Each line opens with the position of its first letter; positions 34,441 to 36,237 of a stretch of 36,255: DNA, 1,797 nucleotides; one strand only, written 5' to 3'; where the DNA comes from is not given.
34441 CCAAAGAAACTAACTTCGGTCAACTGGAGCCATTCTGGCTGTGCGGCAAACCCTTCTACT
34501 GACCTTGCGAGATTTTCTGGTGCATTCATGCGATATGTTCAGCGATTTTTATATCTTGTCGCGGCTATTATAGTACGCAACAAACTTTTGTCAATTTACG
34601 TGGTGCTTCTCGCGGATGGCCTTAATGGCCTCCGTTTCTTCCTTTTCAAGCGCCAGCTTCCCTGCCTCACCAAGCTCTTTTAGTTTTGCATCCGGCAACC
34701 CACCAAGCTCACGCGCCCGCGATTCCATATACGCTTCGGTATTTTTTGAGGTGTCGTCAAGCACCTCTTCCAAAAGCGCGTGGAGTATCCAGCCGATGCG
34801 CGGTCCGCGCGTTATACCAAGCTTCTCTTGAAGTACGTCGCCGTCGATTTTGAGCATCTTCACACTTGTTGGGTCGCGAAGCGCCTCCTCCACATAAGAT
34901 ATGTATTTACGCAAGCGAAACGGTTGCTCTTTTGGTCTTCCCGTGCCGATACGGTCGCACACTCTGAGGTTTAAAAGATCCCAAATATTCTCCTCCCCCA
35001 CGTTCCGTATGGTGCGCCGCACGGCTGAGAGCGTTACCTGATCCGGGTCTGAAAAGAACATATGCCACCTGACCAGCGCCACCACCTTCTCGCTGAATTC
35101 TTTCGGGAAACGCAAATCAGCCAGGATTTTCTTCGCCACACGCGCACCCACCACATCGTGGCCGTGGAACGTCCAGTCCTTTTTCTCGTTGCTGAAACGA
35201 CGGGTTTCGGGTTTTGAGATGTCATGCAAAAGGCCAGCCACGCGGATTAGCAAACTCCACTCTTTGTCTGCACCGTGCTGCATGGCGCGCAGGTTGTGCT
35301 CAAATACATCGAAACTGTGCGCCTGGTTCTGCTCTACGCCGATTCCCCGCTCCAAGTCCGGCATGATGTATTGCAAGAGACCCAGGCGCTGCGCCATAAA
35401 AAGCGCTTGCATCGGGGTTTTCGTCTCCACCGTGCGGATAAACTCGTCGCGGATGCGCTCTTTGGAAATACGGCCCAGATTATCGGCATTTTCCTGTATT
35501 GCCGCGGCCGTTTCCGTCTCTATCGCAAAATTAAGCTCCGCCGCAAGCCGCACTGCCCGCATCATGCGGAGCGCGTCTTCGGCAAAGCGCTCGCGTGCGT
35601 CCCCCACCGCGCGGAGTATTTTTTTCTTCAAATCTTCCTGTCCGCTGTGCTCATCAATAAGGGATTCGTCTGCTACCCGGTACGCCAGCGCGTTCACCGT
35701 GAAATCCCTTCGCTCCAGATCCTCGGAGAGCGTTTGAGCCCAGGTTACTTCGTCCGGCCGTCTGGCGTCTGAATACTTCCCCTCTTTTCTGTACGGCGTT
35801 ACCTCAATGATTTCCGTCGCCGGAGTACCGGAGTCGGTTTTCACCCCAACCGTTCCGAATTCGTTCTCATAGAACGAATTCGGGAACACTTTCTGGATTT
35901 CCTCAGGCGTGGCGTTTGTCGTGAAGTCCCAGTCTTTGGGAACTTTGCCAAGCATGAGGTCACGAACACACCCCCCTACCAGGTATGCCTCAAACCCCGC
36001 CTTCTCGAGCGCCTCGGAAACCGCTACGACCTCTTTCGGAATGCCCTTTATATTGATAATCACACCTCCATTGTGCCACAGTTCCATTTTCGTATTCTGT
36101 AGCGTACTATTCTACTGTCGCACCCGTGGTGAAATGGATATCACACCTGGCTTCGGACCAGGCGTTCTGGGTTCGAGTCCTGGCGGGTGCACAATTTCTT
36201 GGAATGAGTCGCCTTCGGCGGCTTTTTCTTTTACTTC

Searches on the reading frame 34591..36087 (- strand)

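Call 4: search_protein_families(library=pfam, proteins=[window:34591-36087:-], max_evalue=0.01)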
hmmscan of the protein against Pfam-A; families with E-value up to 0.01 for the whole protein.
window:34591-36087:- (498 aa): 4 families
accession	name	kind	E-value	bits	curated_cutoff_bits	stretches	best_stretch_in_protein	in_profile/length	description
PF01743.26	PolyA_pol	-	9.2e-37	126.6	23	1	34-159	1-126/126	Poly A polymerase head domain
PF12627.12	PolyA_pol_RNAbd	-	4.5e-16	58.8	22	1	186-246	1-61/64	Probable RNA and SrmB- binding site of polymerase A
PF01966.28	HD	-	6.6e-11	43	22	1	261-349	1-92/116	HD domain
PF13735.12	tRNA_NucTran2_2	-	6.5e-07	29.9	27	1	298-454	3-145/149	tRNA nucleotidyltransferase domain 2 putative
